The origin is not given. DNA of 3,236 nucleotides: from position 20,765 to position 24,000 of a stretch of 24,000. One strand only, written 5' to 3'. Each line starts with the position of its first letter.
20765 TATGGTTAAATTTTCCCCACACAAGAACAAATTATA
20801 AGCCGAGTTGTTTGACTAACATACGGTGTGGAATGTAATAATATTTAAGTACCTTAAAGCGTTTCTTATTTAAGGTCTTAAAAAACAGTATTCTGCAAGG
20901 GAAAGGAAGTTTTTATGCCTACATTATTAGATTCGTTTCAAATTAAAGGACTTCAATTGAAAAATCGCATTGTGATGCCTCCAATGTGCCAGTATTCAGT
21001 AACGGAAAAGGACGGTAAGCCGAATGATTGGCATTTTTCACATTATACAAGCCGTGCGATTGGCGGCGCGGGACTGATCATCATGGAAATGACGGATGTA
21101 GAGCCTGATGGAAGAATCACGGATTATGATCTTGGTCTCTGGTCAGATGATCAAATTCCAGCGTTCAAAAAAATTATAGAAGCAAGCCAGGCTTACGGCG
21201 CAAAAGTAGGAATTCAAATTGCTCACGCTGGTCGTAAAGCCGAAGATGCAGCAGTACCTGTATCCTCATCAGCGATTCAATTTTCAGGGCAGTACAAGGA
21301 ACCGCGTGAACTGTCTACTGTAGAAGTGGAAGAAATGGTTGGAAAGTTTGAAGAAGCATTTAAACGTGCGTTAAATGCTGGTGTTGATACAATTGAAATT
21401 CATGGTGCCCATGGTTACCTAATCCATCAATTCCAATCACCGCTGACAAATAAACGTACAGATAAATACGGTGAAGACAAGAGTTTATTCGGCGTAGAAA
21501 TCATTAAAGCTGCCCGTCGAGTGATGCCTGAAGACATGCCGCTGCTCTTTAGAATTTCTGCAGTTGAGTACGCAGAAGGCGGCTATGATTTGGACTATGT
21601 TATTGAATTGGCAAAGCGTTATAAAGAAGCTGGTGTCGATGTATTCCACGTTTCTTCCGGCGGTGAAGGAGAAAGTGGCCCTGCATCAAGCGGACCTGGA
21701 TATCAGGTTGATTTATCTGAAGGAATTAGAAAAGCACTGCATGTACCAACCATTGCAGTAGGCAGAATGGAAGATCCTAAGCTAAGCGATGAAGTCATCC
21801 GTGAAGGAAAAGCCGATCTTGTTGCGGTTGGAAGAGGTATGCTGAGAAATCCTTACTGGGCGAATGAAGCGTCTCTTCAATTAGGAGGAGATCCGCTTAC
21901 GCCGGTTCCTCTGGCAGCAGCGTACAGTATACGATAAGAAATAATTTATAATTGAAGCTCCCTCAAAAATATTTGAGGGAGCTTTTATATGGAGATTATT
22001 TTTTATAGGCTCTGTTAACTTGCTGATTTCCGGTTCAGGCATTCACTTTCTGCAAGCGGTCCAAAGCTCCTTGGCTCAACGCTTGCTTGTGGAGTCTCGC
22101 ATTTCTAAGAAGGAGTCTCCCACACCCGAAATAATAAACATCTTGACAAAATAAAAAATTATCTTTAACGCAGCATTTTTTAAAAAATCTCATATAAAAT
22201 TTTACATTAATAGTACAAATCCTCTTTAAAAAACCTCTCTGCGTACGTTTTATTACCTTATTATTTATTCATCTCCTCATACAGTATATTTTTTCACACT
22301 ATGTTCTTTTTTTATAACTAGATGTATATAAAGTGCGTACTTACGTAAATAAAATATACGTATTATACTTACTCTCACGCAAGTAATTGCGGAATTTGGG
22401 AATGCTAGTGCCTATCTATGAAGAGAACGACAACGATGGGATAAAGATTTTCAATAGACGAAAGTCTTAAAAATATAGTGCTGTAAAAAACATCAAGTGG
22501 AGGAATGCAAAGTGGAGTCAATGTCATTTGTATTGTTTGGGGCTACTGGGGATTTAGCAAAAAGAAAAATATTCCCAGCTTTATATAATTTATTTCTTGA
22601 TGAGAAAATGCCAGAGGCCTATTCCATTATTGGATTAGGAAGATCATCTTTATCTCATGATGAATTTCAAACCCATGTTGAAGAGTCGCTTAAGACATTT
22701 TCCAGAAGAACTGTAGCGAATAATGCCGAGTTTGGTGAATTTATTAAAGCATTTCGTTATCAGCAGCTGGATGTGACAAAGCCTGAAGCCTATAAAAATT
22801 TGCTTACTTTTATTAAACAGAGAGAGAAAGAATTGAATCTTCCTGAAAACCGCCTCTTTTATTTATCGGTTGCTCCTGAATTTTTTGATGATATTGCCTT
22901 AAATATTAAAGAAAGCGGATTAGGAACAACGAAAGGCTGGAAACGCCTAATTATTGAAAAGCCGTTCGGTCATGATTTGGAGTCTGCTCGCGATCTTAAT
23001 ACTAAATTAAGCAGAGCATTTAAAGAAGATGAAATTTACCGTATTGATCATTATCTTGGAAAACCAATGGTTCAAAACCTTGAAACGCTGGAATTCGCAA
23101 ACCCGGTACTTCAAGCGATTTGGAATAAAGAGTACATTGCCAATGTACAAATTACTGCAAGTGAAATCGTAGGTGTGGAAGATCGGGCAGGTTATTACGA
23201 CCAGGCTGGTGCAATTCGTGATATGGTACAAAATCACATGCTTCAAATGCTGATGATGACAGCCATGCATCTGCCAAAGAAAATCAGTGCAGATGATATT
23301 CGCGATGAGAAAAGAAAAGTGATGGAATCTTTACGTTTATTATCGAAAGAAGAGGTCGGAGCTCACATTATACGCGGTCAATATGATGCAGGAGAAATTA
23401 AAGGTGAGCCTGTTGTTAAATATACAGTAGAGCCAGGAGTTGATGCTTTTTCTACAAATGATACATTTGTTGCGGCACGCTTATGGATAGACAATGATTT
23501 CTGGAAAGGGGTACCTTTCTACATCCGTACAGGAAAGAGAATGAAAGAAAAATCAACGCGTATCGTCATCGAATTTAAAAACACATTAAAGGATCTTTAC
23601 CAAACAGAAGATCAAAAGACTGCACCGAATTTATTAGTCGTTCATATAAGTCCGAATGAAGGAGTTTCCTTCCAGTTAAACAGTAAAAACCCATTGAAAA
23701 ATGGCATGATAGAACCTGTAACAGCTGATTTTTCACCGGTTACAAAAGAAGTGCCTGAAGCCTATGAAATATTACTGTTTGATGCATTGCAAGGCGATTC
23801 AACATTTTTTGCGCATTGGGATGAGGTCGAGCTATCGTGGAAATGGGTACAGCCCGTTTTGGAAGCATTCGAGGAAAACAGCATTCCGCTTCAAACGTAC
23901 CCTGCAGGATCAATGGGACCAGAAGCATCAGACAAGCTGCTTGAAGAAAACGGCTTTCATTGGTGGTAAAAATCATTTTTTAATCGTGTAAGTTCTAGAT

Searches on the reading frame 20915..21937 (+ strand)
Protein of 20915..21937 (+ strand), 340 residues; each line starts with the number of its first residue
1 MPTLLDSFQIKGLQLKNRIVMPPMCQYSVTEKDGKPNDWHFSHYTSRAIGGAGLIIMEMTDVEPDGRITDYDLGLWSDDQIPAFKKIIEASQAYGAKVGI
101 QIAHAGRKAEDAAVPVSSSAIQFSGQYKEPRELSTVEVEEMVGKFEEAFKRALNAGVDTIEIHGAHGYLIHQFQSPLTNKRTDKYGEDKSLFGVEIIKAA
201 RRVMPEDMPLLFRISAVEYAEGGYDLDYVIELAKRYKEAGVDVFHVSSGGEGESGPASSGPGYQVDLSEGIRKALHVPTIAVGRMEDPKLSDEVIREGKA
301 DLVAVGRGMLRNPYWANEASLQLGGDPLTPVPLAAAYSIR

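Call 6: search_protein_families(library=ncbifam, proteins=[window:20915-21937:+])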
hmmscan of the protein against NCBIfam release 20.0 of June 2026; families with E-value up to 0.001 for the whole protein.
window:20915-21937:+ (340 aa): 10 families
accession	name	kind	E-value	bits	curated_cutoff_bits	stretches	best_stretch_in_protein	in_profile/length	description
NF010047.0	PRK13523.1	equivalog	1.7e-110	369.3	431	1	3-328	4-329/339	NADPH dehydrogenase NamA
NF006101.0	PRK08255.1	equivalog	5.2e-82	276.1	1078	1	2-325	397-736/768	bifunctional salicylyl-CoA 5-hydroxylase/oxidoreductase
NF041087.1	bile_acid_BaiCD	equivalog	6.2e-68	229.4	825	1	3-319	3-328/642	bile acid Fe-S flavoenzyme BaiCD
TIGR03997.1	mycofact_OYE_2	equivalog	1.8e-54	185.2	793.15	1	5-320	3-328/645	mycofactocin system FadH/OYE family oxidoreductase 2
NF045599.1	bili_reduct_long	exception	1.9e-45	155.3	750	1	4-319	1-331/641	bilirubin reductase, long form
NF045592.1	bili_reduct_N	equivalog_domain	4.9e-43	147.7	425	1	4-319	2-330/363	bilirubin reductase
NF007899.0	PRK10605.1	subfamily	2.9e-37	128.8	403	1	4-315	6-333/365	N-ethylmaleimide reductase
TIGR03996.1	mycofact_OYE_1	hypoth_equivalog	1.1e-25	90.3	627.9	1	12-313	10-316/633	mycofactocin system FadH/OYE family oxidoreductase 1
TIGR00737.1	nifR3_yhdG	equivalog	1.4e-05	24.5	293.3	1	266-328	182-244/319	tRNA dihydrouridine synthase DusB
TIGR00735.1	hisF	equivalog_domain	4.8e-05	22.8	294.55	0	260-303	183-226/254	imidazole glycerol phosphate synthase subunit HisF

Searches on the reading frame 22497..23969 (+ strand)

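Call 6: search_protein_families(library=ncbifam, proteins=[window:22497-23969:+])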
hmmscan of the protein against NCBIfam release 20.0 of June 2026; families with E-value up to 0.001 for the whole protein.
window:22497-23969:+ (490 aa): 3 families
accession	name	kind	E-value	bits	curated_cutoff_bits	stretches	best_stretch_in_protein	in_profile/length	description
TIGR00871.1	zwf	equivalog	3.2e-175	583.5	400.6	1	9-490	3-484/486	glucose-6-phosphate dehydrogenase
NF009492.0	PRK12853.1-3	equivalog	1.9e-121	406.3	428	1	7-483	8-465/472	glucose-6-phosphate dehydrogenase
NF004331.0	PRK05722.2-1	equivalog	1.7e-73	248.3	622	2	10-365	5-331/425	glucose-6-phosphate dehydrogenase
